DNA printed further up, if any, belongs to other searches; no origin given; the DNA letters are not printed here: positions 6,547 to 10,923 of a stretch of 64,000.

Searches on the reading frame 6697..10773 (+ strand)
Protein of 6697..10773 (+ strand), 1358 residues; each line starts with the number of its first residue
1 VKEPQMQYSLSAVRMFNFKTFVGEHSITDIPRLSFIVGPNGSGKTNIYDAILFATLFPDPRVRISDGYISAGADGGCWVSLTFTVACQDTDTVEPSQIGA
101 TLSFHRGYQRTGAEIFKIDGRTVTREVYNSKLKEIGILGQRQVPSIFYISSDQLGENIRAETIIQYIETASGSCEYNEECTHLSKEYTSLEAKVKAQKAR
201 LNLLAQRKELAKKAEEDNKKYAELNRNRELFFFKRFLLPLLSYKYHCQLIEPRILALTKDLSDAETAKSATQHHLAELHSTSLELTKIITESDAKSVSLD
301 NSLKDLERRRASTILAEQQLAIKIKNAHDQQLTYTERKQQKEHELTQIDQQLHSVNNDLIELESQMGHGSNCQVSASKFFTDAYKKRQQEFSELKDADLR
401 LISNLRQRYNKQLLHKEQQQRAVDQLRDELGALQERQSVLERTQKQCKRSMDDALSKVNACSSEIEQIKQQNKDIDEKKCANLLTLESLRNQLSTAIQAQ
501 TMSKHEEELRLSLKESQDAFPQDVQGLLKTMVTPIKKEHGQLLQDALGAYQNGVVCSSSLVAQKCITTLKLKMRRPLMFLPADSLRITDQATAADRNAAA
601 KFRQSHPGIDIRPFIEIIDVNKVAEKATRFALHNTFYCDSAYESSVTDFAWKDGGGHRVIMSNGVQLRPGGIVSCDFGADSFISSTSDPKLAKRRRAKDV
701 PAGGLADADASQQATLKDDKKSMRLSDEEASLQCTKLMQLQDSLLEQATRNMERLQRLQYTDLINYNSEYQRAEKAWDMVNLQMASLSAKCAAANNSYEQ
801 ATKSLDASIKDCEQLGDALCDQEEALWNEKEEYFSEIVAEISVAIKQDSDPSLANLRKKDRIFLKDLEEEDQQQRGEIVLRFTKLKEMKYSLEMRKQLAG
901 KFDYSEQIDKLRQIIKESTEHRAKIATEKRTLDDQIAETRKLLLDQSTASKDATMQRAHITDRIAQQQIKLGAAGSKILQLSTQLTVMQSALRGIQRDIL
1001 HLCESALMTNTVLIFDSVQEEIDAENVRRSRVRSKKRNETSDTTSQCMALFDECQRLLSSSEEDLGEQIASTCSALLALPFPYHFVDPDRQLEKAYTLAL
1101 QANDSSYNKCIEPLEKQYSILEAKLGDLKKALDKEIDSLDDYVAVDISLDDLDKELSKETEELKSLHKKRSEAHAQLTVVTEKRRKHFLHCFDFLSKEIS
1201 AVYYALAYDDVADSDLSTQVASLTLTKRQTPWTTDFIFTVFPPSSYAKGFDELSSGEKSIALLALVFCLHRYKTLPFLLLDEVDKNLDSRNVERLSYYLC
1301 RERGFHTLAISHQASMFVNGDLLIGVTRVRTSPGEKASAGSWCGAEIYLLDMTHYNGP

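Call 10: search_protein_families(library=pfam, proteins=[window:6697-10773:+], max_evalue=0.01)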
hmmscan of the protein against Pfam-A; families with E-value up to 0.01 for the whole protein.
window:6697-10773:+ (1358 aa): 5 families
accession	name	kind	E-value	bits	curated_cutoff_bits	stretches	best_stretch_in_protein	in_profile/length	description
PF02463.25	SMC_N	-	6e-33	114.6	40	1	10-1330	2-215/220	RecF/RecN/SMC N terminal domain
PF13304.12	AAA_21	-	1.9e-11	45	27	2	34-54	2-22/304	AAA domain, putative AbiEii toxin, Type IV TA system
PF13476.12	AAA_23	-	1.7e-10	42.4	27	1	13-226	2-198/201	AAA domain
PF06470.18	SMC_hinge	-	3.7e-07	31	22.5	1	537-641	16-109/116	SMC proteins Flexible Hinge Domain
PF13555.12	AAA_29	-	3.6e-05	23.9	27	1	10-60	1-50/61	P-loop containing region of AAA domain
